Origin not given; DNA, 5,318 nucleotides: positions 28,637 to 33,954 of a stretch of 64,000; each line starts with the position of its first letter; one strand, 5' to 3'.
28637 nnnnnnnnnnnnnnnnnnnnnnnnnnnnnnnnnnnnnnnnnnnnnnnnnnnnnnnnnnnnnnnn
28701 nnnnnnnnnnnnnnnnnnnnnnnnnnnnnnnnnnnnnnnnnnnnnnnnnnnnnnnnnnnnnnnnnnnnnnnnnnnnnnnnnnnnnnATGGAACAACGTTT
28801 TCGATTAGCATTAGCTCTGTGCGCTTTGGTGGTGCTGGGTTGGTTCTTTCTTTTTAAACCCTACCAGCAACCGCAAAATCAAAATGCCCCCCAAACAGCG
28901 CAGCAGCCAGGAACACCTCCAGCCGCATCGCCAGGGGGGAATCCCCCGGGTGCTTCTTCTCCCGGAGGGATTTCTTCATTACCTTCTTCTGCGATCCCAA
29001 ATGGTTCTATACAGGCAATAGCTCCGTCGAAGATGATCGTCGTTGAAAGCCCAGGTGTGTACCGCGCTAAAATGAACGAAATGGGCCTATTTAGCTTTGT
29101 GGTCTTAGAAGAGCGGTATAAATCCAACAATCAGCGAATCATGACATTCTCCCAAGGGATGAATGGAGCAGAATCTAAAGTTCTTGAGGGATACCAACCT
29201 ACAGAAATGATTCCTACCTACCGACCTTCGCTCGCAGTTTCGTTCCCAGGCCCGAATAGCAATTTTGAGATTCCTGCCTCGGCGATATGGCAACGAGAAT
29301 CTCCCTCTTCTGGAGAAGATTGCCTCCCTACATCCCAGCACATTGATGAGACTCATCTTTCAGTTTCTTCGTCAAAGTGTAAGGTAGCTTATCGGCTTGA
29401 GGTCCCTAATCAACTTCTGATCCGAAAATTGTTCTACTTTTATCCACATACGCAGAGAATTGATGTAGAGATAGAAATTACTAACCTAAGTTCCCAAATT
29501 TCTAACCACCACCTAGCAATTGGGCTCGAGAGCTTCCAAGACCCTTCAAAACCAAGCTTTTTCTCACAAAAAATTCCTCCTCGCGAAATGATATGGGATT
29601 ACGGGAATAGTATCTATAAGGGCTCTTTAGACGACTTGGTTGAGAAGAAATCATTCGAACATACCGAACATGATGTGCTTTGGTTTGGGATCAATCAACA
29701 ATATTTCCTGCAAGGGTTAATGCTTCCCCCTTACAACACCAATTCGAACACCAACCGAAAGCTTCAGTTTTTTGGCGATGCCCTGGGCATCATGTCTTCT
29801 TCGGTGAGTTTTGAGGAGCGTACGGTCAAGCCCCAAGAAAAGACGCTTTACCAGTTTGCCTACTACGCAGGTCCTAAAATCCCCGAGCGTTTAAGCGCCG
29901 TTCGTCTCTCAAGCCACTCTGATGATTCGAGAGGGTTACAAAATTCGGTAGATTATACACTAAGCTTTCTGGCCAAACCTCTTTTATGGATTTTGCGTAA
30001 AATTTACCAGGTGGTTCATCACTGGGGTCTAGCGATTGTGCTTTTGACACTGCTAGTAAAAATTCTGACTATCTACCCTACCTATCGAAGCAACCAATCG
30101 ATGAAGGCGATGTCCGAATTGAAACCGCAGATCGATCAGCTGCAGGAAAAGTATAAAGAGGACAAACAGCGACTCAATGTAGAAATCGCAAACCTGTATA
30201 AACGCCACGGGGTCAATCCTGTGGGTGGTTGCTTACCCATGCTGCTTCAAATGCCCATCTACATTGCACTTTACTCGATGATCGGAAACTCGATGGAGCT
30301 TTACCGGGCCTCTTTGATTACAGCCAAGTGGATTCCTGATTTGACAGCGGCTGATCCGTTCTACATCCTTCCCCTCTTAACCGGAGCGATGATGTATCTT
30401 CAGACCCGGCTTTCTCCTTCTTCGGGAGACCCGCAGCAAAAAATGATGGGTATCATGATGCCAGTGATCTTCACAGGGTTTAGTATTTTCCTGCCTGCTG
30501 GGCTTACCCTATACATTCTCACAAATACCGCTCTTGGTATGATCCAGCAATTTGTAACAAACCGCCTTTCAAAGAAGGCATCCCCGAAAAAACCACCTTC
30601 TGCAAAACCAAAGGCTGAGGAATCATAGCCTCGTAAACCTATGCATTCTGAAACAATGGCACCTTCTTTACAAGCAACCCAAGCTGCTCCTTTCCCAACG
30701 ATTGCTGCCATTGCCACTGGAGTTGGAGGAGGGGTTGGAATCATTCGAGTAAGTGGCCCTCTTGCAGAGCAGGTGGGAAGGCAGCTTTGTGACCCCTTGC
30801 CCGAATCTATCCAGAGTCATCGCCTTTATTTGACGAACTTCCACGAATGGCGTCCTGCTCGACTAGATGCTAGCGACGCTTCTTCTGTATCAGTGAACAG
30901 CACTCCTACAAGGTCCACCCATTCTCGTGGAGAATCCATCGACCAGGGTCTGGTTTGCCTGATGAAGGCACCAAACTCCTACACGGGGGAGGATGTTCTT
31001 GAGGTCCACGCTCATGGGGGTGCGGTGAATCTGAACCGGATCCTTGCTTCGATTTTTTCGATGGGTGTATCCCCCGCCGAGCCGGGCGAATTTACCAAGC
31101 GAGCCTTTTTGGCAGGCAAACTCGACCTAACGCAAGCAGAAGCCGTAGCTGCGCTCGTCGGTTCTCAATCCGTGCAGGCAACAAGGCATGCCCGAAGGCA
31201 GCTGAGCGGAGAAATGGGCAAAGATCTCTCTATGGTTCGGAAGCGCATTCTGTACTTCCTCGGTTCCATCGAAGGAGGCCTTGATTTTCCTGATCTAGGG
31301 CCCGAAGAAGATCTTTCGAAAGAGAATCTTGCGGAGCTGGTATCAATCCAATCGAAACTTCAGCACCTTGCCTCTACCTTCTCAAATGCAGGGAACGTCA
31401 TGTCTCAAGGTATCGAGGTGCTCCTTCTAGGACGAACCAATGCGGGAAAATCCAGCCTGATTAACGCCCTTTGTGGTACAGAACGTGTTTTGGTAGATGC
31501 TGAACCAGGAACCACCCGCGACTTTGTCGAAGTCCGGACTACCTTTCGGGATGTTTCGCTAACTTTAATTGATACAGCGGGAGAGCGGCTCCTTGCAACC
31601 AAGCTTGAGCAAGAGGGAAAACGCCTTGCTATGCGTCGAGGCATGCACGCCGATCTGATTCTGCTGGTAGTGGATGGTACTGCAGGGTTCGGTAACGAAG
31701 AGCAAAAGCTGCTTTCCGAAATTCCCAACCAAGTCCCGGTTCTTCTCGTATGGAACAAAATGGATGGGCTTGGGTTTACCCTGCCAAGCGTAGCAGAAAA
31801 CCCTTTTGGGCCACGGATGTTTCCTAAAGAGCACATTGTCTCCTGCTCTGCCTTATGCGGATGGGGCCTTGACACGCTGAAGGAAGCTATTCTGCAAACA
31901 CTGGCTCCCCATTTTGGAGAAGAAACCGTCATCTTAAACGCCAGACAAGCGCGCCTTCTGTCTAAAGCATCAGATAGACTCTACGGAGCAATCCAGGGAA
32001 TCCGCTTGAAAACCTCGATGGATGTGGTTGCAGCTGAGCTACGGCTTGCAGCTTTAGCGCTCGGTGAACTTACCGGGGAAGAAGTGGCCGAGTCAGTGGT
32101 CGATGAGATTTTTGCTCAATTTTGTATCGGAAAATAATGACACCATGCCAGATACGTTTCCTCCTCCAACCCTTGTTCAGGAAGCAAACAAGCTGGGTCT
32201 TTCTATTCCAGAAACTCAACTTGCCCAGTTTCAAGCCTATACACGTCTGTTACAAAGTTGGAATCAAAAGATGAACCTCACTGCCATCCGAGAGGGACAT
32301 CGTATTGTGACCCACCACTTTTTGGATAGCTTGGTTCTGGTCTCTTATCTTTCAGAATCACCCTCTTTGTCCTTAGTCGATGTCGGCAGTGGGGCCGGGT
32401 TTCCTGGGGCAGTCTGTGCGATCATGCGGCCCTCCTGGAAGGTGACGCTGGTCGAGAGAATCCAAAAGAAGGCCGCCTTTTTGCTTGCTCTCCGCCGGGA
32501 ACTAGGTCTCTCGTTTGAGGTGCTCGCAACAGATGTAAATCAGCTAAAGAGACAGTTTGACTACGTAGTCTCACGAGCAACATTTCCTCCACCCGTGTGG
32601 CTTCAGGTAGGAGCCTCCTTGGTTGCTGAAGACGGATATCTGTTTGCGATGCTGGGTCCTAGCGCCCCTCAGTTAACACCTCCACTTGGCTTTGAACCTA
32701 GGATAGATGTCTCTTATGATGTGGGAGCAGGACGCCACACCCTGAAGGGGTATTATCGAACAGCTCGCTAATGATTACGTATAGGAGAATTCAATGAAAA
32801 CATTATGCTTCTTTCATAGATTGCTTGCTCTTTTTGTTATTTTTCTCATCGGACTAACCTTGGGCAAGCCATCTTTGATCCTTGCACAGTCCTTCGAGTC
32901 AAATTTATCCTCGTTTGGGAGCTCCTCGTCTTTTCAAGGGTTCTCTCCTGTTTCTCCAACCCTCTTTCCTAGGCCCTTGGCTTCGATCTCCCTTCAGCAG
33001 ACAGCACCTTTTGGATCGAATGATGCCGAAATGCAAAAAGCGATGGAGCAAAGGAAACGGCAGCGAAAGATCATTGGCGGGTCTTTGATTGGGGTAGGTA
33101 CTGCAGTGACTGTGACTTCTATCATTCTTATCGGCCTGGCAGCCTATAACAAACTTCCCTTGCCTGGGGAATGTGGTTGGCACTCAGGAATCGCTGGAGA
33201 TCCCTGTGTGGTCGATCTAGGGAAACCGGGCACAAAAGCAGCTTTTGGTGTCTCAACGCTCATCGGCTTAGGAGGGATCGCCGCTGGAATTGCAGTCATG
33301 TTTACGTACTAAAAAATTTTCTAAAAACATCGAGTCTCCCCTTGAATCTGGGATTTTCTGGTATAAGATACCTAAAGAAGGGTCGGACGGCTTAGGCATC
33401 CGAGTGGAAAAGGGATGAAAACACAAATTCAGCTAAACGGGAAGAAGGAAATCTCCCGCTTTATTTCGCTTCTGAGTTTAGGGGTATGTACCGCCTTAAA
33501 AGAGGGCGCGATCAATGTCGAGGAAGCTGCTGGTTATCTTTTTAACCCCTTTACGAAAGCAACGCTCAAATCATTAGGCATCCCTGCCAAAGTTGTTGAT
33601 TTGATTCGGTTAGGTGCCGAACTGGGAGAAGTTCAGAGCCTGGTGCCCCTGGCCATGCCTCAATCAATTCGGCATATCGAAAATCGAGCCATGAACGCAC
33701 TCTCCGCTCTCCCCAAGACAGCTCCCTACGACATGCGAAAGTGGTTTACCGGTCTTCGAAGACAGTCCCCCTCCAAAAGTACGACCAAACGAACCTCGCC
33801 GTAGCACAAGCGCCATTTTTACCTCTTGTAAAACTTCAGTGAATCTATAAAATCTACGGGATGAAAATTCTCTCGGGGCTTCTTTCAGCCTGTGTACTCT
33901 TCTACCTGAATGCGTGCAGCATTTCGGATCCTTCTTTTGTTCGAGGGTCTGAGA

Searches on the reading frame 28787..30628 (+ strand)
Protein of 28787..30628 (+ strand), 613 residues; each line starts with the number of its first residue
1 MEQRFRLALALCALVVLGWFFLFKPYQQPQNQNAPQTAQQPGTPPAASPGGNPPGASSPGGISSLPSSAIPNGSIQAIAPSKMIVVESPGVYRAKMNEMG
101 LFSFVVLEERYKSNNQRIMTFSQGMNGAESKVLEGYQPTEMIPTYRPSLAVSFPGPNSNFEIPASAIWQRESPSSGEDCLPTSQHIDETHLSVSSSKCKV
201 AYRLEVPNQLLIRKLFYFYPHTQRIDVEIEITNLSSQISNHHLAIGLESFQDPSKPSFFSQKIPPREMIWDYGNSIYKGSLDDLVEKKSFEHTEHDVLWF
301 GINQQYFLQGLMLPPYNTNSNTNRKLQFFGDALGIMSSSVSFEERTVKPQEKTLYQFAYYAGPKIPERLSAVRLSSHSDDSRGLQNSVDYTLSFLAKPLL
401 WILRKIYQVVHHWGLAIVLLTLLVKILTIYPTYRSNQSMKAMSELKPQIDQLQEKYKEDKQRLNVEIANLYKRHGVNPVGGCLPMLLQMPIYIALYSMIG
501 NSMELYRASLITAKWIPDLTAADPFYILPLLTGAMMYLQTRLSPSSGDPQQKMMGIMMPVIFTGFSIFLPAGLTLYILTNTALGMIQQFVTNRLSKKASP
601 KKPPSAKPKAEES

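Call 13: find_related_loci(query=window:28787-30628:+, collection=genome_contigs, flank=10000)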
Query window:28787-30628:+ (613 aa) in genome_contigs; peptide patterns used: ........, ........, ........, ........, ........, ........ (x = any residue, [..] = any of these).
129 stretches matched a pattern; 58 encode a relative of the query (tblastn E <= 1e-3); 58 distinct loci.
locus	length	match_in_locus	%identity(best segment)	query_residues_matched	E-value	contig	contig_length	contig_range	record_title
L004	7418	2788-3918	42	212-593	3e-77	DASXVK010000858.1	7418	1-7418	MAG TPA_asm: Polyangia bacterium isolate SMAG_U4743 k141_200820, whole genome shotgun sequence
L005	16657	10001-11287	34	140-598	2e-68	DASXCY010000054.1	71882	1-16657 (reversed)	MAG TPA_asm: Kofleriaceae bacterium isolate SMAG_U5072 k141_4936957, whole genome shotgun sequence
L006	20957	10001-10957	41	263-593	6e-63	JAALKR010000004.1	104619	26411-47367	MAG: Oligoflexia bacterium isolate MH2_Bin27 NODE_45_length_104619_cov_32.002267, whole genome shotgun sequence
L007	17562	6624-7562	39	296-612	1e-60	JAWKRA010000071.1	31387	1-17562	MAG: Nannocystaceae bacterium isolate ABC2.134 ABC2.134.fa-71, whole genome shotgun sequence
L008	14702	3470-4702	33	149-593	9e-60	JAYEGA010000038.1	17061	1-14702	MAG: Thermodesulfobacteriota bacterium isolate MAG258 MAG258_38, whole genome shotgun sequence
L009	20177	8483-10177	27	1-613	6e-58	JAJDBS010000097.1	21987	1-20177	MAG: Nitrospirales bacterium isolate OFTM76 OFTM76_96, whole genome shotgun sequence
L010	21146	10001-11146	35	191-593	2e-51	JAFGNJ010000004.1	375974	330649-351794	MAG: Deltaproteobacteria bacterium isolate Zod_Metabat.542 k87_1507814, whole genome shotgun sequence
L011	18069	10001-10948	32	281-583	2e-42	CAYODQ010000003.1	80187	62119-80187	MAG TPA_asm: uncultured Planctomycetia bacterium isolate SRP150892_co2_25 genome assembly, contig: NODE_260_length_80187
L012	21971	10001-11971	25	2-595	1e-39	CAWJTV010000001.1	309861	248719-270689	MAG: uncultured Planctomycetota bacterium isolate MFD04463.bin.2.167 genome assembly, contig: contig_10193, whole genome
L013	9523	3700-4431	36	351-601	2e-38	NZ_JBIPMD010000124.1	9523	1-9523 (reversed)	MAG: Silvanigrella sp. isolate ME2015-11-03_3300035190_group6_bin73 Rohwer_bin1148_scaffold_3181_c1, whole genome shotgu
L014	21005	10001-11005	28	275-593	1e-36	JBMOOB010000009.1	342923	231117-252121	MAG: Pseudomonadota bacterium isolate Betzabe_MAG091 MAG091_9, whole genome shotgun sequence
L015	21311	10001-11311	27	177-598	3e-35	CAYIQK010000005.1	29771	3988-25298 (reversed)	MAG TPA_asm: uncultured Planctomycetales bacterium isolate ERP119705_co25_244 genome assembly, contig: NODE_769_length_2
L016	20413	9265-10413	31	199-581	5e-35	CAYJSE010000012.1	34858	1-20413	MAG TPA_asm: uncultured Planctomycetia bacterium isolate ERP125453_co1_305 genome assembly, contig: NODE_981_length_3485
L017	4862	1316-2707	25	167-600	4e-35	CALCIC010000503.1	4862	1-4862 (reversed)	MAG TPA_asm: uncultured Isosphaeraceae bacterium isolate SRR3997478_bin.93_CONCOCT_v1.1_MAG genome assembly, contig: ERZ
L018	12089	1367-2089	34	384-609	1e-34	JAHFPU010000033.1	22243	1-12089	MAG: Sphingobium sp. isolate nzgw534 NODE_2518_length_22244_cov_3.877187, whole genome shotgun sequence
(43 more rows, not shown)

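Call 88: search_protein_families(library=pfam, proteins=[window:28787-30628:+], max_evalue=0.0001)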
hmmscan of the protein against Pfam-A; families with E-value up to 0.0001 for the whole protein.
window:28787-30628:+ (613 aa): 2 families
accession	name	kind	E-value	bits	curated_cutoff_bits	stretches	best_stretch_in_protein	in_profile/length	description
PF02096.25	60KD_IMP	-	1.5e-55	188.1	35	1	413-593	1-163/163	60Kd inner membrane protein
PF14849.12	YidC_periplas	-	1.5e-16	61.6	24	1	190-402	80-283/283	YidC periplasmic domain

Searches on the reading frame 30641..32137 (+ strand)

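Call 88: search_protein_families(library=pfam, proteins=[window:30641-32137:+], max_evalue=0.0001)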
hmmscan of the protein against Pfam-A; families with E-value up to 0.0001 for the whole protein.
window:30641-32137:+ (498 aa): 7 families
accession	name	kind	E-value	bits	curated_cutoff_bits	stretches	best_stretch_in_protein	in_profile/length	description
PF12631.12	MnmE_helical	-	1.1e-40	140.5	40.1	1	163-495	1-211/211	MnmE helical domain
PF10396.14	TrmE_N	-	2.6e-32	111.9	29.8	1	20-160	1-117/117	GTP-binding protein TrmE N-terminus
PF01926.29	MMR_HSR1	-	1.4e-22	80.3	21.9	1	259-373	1-113/113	50S ribosome-binding GTPase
PF02421.24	FeoB_N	-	1.3e-07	31.7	27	1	259-377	2-118/156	Ferrous iron transport protein B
PF00009.33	GTP_EFTU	-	8.6e-07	29.2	26.5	1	285-421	49-186/188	Elongation factor Tu GTP binding domain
PF00350.29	Dynamin_N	-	8.7e-07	29.5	27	1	260-299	1-39/168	Dynamin family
PF04548.22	AIG1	-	1.8e-05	24.6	27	1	259-361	2-107/212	AIG1 family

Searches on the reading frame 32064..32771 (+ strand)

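Call 88: search_protein_families(library=pfam, proteins=[window:32064-32771:+], max_evalue=0.0001)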
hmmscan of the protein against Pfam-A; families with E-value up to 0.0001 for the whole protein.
window:32064-32771:+ (235 aa): 2 families
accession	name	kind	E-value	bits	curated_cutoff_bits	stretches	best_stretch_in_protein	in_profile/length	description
PF02527.21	GidB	-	1.6e-38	132.4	27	1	52-199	1-150/184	rRNA small subunit methyltransferase G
PF05175.20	MTS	-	4.4e-05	23.6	23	1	89-170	20-104/170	Methyltransferase small domain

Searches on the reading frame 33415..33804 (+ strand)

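Call 71: search_protein_families(library=pfam, proteins=[window:33415-33804:+], max_evalue=0.0001)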
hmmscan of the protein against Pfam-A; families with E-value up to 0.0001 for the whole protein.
window:33415-33804:+ (129 aa): 1 family
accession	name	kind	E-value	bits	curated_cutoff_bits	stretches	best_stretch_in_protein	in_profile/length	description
PF13108.11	DUF3969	-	1.9e-19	70.1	25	1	10-111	3-103/106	Protein of unknown function (DUF3969)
